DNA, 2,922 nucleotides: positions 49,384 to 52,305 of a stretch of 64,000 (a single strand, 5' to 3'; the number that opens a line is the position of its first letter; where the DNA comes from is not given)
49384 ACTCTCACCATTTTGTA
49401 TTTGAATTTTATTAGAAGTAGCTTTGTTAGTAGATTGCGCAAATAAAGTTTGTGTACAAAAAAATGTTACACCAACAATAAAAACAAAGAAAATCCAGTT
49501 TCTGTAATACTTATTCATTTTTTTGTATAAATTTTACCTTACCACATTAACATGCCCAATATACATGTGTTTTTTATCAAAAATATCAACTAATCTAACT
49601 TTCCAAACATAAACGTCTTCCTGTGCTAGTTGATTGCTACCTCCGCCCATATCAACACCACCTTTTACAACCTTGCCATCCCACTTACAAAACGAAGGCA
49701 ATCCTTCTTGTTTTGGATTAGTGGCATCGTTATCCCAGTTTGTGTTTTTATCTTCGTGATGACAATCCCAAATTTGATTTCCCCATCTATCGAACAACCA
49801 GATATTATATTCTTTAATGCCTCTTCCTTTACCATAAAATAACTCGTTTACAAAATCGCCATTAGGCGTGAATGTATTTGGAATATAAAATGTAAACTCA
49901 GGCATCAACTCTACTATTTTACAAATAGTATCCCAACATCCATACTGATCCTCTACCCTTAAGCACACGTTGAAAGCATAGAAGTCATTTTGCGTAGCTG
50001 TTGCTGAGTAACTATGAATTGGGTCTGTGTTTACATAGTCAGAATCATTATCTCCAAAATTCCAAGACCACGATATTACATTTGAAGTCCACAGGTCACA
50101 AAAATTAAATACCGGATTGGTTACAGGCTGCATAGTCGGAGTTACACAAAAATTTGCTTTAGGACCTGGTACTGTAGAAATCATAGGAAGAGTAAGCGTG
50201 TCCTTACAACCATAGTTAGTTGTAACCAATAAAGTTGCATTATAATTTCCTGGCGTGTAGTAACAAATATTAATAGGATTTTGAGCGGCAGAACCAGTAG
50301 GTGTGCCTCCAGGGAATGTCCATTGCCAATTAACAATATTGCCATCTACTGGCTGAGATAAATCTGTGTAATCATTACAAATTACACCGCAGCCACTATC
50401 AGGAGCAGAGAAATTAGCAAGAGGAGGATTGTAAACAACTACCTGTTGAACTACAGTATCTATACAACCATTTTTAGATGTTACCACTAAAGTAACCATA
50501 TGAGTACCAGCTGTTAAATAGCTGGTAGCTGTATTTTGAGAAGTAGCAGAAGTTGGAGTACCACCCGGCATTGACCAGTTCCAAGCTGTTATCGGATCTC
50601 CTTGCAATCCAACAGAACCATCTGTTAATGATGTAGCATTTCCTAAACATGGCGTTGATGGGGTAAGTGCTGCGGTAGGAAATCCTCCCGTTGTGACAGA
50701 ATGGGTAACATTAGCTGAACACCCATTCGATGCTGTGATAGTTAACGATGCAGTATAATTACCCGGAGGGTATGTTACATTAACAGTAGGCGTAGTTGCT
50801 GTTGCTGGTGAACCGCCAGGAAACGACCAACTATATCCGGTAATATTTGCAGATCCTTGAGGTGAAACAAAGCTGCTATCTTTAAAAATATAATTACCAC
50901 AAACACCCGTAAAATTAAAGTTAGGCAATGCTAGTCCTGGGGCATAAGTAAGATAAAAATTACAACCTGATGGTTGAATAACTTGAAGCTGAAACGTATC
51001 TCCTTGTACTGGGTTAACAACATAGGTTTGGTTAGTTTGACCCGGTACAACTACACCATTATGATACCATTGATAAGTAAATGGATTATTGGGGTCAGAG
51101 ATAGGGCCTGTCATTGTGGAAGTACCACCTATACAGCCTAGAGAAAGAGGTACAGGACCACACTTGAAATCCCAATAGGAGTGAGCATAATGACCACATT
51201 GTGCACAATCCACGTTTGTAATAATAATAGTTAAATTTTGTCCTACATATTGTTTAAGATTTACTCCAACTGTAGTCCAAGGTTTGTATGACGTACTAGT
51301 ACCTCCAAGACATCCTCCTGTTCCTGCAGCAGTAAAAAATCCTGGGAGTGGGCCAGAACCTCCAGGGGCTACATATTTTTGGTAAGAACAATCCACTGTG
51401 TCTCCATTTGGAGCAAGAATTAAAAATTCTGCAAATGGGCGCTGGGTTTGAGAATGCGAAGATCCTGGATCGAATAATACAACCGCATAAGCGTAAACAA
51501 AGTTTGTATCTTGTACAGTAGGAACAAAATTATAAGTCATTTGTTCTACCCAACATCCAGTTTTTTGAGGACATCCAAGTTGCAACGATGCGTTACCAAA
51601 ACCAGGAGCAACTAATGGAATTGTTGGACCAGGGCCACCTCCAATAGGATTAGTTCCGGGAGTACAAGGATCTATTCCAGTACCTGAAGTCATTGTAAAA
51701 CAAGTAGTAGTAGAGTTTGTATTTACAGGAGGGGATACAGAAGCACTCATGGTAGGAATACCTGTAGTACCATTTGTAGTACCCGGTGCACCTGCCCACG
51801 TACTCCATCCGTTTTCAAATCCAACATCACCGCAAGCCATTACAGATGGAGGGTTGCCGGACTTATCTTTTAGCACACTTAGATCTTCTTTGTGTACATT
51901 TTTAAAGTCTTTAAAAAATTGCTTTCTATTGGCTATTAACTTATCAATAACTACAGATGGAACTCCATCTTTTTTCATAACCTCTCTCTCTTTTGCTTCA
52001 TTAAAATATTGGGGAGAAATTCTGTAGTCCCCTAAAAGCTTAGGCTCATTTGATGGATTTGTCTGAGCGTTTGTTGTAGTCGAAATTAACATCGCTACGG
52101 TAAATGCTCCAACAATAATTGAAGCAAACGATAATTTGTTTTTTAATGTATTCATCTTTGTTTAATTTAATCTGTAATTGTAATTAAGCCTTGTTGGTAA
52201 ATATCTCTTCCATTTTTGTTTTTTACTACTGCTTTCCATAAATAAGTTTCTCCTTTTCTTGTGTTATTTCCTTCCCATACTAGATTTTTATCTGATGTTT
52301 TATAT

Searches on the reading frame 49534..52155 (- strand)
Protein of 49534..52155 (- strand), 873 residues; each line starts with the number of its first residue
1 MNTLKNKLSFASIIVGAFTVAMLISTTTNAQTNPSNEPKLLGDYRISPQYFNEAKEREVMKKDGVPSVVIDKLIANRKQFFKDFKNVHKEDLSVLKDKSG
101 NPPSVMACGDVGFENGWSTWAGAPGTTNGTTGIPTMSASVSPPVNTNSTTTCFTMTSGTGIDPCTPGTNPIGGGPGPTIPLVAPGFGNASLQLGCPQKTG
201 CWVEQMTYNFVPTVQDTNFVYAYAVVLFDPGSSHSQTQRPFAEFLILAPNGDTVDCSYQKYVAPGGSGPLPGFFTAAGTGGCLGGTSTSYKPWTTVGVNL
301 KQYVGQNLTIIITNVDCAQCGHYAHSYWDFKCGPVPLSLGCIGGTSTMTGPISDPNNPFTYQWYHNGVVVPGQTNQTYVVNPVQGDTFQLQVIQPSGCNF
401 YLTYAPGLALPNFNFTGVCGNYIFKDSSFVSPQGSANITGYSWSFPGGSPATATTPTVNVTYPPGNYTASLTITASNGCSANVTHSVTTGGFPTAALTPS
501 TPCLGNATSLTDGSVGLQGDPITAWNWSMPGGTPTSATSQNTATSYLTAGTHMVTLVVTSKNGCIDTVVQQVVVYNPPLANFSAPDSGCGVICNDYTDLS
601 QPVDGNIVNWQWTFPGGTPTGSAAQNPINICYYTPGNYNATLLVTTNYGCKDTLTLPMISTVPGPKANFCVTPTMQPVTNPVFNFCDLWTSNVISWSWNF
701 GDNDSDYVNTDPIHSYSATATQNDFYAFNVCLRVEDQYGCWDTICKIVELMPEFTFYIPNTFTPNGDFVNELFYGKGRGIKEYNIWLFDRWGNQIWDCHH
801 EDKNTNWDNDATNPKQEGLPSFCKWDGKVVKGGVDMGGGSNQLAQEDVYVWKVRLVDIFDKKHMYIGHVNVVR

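Call 3: search_protein_families(library=pfam, proteins=[window:49534-52155:-], max_evalue=0.01)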
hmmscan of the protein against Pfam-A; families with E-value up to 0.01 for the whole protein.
window:49534-52155:- (873 aa): 6 families
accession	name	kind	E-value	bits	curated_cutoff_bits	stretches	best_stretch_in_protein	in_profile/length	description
PF18911.6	PKD_4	-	6e-30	103.6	27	4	599-653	26-78/85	PKD domain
PF00801.26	PKD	-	1.1e-20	73.8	23.5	3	602-650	25-71/80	PKD domain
PF13585.12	CHU_C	-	4.1e-07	30.5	27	1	758-818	3-60/86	CHU_C Type IX secretion signal domain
PF19408.5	PKD_6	-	4e-06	27.5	25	1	436-487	29-80/82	PKD-like domain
PF22352.2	K319L-like_PKD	-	5.6e-06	26.7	27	0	601-652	23-76/84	K319L-like, PKD domain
PF13895.12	Ig_2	-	0.0084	16.8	27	0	353-399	24-70/79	Immunoglobulin domain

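Call 4: search_protein_families(library=ncbifam, proteins=[window:49534-52155:-], max_evalue=0.01)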
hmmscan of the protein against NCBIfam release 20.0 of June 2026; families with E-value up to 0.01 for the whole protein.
window:49534-52155:- (873 aa): 2 families
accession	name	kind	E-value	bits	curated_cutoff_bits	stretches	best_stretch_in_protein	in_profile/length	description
TIGR04131.1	Bac_Flav_CTERM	domain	1.9e-05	24.7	35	1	758-812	3-56/85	T9SS type B sorting domain-containing protein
TIGR02331.1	rib_alpha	repeat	5.7e-05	23.3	35.25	0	613-656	21-62/80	Rib/alpha/Esp repeat surface protein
